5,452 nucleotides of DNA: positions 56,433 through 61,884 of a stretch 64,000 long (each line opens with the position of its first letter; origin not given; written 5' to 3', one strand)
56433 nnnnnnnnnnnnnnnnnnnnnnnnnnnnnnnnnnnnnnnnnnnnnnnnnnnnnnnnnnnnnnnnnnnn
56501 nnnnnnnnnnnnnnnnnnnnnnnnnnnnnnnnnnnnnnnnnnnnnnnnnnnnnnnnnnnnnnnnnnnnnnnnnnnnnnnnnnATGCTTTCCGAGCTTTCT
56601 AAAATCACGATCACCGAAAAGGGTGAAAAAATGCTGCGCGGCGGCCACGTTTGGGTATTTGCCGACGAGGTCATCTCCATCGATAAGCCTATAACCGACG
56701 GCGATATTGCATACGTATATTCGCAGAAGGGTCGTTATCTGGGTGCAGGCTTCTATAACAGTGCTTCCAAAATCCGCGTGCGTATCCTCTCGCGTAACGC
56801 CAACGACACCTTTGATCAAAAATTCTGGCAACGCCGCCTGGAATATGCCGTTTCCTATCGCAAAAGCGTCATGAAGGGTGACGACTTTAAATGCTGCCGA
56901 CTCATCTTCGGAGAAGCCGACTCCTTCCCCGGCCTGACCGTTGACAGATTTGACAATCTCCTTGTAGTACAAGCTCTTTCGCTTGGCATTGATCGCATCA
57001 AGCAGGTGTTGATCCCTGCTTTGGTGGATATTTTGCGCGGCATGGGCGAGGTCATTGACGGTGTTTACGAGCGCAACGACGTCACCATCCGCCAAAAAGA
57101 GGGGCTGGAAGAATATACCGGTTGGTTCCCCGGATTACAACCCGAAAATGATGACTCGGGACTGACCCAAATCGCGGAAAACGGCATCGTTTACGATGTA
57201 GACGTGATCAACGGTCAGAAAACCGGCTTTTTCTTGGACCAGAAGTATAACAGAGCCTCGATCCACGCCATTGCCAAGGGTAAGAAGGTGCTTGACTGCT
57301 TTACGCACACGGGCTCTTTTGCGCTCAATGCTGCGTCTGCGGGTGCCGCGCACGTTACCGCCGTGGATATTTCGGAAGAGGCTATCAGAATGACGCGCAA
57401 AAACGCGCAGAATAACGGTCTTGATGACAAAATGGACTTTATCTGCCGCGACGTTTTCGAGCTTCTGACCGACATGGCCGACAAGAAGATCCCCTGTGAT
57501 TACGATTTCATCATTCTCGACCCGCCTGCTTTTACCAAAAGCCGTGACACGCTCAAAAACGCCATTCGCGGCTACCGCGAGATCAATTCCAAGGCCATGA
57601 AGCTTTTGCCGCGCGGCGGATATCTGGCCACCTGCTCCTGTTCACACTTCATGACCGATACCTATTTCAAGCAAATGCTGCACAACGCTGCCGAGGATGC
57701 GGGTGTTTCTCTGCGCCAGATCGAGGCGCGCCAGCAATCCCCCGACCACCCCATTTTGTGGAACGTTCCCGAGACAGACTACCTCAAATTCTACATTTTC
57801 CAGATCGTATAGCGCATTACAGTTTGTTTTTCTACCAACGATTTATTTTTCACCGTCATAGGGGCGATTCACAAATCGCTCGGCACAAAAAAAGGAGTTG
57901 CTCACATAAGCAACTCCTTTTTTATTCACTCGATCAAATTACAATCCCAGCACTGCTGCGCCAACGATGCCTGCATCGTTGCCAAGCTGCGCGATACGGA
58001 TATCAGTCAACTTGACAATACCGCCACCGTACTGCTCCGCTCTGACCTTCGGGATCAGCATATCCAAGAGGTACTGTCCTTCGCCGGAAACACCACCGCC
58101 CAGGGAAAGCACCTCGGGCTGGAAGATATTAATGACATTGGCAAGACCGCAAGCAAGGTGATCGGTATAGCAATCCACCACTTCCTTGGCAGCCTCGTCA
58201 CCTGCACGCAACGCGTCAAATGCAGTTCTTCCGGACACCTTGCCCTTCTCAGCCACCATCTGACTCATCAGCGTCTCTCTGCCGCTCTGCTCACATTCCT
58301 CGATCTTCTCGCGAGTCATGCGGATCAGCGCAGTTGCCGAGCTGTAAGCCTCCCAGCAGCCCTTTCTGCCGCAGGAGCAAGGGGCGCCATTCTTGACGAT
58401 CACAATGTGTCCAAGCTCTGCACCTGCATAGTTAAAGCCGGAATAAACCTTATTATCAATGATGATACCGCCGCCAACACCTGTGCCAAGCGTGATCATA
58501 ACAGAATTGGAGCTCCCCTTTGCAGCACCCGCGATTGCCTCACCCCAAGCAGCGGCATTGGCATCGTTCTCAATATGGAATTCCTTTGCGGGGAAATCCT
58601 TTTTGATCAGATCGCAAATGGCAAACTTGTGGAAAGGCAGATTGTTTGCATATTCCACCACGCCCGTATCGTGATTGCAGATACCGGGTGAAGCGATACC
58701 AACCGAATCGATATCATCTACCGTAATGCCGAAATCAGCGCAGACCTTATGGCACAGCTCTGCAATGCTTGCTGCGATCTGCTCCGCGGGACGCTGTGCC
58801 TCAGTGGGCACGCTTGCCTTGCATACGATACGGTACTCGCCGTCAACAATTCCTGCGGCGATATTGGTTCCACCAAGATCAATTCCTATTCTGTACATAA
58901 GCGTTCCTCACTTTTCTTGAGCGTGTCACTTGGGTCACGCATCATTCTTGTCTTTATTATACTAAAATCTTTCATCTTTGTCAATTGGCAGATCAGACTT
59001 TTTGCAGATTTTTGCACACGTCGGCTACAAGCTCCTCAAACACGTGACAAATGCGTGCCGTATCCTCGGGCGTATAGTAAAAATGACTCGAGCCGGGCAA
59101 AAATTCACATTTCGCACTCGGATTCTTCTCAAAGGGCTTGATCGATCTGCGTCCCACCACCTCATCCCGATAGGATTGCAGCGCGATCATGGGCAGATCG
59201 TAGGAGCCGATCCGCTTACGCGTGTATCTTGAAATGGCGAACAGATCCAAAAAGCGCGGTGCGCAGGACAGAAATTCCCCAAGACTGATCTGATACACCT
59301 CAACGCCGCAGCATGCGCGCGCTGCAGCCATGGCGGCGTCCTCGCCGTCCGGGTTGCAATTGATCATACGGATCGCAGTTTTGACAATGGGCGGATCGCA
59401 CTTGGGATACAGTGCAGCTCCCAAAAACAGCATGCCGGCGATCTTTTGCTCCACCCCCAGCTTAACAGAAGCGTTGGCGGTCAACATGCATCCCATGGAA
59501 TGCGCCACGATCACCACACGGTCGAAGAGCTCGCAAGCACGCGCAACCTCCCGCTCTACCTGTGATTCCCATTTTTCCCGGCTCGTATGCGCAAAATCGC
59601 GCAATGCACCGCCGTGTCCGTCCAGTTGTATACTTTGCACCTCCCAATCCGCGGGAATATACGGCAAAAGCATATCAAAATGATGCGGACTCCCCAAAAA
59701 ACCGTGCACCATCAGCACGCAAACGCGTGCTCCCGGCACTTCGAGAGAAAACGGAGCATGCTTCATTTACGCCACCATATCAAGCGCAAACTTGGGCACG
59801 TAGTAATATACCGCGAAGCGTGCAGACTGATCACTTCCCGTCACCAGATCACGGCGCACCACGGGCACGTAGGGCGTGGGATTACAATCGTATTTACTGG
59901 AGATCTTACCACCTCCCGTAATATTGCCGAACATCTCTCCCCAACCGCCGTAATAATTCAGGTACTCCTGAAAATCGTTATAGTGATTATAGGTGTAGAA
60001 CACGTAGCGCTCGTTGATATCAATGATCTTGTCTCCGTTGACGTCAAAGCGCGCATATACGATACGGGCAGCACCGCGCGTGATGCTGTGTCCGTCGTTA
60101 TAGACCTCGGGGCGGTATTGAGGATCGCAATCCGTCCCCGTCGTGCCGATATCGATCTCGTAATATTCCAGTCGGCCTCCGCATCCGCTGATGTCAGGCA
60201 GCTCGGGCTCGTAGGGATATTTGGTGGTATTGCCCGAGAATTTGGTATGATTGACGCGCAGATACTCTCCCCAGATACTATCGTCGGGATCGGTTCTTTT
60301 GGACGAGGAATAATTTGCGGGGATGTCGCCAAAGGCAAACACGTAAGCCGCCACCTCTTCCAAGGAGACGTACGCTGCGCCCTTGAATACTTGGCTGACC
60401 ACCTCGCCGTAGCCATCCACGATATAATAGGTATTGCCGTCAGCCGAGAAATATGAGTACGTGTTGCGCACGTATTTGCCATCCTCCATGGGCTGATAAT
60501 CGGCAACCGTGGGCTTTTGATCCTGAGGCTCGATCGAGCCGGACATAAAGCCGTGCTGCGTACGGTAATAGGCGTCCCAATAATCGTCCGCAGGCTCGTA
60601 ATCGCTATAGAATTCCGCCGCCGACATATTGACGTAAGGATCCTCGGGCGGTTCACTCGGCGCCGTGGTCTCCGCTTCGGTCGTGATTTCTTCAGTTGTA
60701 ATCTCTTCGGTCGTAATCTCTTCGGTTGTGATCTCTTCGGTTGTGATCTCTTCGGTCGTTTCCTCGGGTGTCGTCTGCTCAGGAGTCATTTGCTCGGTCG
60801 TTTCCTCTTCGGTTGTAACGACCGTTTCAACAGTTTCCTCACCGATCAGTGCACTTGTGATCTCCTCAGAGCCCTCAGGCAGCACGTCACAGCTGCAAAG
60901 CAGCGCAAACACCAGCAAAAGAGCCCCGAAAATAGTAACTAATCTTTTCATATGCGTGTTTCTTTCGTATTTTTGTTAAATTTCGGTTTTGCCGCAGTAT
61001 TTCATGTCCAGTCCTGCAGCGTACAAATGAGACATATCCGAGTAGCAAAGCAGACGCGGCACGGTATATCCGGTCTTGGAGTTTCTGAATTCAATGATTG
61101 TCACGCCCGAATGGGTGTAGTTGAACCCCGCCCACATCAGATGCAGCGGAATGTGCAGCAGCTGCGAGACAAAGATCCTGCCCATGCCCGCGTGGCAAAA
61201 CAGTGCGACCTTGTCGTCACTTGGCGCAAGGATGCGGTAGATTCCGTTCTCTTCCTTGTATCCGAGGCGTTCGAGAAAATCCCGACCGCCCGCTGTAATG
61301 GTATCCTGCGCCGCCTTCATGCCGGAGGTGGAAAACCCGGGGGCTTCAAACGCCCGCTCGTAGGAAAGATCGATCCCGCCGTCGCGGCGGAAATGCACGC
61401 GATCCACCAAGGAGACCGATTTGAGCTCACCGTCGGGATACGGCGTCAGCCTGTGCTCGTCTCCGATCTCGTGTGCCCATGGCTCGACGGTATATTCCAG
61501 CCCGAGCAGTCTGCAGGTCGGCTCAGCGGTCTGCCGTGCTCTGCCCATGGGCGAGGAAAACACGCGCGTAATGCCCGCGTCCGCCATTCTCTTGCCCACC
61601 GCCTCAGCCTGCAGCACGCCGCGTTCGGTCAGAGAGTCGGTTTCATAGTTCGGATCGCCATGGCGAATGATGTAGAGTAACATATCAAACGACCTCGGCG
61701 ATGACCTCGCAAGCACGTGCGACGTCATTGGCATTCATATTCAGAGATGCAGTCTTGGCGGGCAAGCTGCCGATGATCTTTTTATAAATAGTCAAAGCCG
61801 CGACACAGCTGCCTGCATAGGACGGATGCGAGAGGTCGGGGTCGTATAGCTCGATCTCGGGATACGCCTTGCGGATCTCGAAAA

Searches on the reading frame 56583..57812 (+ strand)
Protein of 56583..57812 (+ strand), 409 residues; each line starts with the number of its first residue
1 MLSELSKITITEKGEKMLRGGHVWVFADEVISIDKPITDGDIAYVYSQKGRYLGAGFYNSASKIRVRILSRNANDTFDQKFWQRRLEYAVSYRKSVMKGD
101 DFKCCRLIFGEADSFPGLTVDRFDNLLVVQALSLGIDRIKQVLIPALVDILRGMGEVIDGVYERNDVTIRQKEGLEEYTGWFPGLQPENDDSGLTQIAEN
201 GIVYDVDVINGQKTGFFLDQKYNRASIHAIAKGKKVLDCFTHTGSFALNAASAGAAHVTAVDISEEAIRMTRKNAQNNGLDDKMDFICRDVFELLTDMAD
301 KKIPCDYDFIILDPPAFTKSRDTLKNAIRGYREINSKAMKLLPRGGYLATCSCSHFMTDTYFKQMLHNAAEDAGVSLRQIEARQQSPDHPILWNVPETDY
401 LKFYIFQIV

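Call 11: search_protein_families(library=pfam, proteins=[window:56583-57812:+], max_evalue=0.001)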
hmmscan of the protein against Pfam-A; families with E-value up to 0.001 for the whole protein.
window:56583-57812:+ (409 aa): 14 families
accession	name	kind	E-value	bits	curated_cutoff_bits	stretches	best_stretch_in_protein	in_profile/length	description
PF10672.15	Methyltrans_SAM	-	7e-25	88.3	27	1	195-372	86-255/286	S-adenosylmethionine-dependent methyltransferase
PF17785.7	PUA_3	-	1.5e-21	76.4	22.6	1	8-71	1-64/64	PUA-like domain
PF13847.12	Methyltransf_31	-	3.1e-14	53.3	27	1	231-360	2-116/145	Methyltransferase domain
PF03602.21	Cons_hypoth95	-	9e-13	48.7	24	1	228-320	37-126/182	Conserved hypothetical protein 95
PF05175.20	MTS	-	1.2e-09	38.5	23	1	232-369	31-157/170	Methyltransferase small domain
PF02475.24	TRM5-TYW2_MTfase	-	4.9e-09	36.8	28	1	197-301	3-107/164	TRM5/TYW2 methyltransferase domain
PF13649.12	Methyltransf_25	-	8.5e-09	36.4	27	1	236-295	1-59/97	Methyltransferase domain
PF09445.16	Methyltransf_15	-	3.6e-08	33.6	22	1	234-316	2-81/165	RNA cap guanine-N2 methyltransferase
PF06325.19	PrmA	-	1.3e-07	31.8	22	1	230-286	159-215/296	Ribosomal protein L11 methyltransferase (PrmA)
PF01596.23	Methyltransf_3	-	2.8e-07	30.5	22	1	230-313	42-127/204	O-methyltransferase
PF01170.24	UPF0020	-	5.6e-06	26.6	22.3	1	255-355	76-169/197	RMKL-like, methyltransferase domain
PF08241.18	Methyltransf_11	-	5e-05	24.3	21.2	1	243-294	7-54/95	Methyltransferase domain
PF13489.12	Methyltransf_23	-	0.00039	20.6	27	1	221-298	12-97/164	Methyltransferase domain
PF12847.13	Methyltransf_18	-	0.00082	19.8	27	0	228-297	10-80/151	Methyltransferase domain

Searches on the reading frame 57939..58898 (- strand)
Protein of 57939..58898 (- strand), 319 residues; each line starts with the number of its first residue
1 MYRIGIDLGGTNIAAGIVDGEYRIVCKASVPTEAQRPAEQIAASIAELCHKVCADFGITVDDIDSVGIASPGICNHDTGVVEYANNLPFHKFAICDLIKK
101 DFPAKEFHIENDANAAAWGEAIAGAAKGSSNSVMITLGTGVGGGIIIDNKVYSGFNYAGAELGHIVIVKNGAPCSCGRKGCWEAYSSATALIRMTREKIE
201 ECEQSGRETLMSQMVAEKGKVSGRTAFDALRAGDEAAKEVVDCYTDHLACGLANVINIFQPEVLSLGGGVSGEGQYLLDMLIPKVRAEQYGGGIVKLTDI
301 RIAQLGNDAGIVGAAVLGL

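Call 11: search_protein_families(library=pfam, proteins=[window:57939-58898:-], max_evalue=0.001)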
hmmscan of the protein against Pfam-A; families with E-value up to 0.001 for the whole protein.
window:57939-58898:- (319 aa): 3 families
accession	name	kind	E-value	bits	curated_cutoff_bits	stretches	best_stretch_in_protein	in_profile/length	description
PF00480.26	ROK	-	3.8e-63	214.2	22.9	1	4-317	2-290/294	ROK family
PF01869.26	BcrAD_BadFG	-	3.5e-05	23.9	31.5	1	4-76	1-75/271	BadF/BadG/BcrA/BcrD ATPase family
PF05378.19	Hydant_A_N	-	0.00014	22.1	25.2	1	3-70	1-64/176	Hydantoinase/oxoprolinase N-terminal region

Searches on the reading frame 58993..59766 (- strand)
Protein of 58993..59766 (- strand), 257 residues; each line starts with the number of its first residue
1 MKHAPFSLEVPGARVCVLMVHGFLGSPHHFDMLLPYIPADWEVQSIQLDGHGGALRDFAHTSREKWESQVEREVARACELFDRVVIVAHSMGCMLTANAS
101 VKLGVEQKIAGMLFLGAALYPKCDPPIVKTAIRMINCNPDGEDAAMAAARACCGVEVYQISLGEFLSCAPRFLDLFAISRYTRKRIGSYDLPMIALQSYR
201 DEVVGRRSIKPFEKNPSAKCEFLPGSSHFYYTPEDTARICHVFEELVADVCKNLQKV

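Call 11: search_protein_families(library=pfam, proteins=[window:58993-59766:-], max_evalue=0.001)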
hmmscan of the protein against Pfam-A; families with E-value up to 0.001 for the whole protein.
window:58993-59766:- (257 aa): 4 families
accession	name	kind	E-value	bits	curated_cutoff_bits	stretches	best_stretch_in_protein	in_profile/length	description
PF12697.13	Abhydrolase_6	-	4.7e-08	34.4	26.3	1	17-230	1-206/217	Alpha/beta hydrolase family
PF06821.19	Ser_hydrolase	-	2.9e-07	31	22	1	56-118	32-91/172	Serine hydrolase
PF00561.26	Abhydrolase_1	-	5.7e-07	29.9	25.8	1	17-125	3-114/245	alpha/beta hydrolase fold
PF12146.15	Hydrolase_4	-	2.7e-05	24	27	0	14-131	4-126/239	Serine aminopeptidase, S33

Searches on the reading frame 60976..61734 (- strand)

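Call 11: search_protein_families(library=pfam, proteins=[window:60976-61734:-], max_evalue=0.001)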
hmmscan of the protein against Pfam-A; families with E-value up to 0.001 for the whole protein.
window:60976-61734:- (252 aa): 1 family
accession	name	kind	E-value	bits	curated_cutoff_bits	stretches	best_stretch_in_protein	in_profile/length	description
PF00300.27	His_Phos_1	-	1e-19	71.4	21.7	1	20-90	1-80/194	Histidine phosphatase superfamily (branch 1)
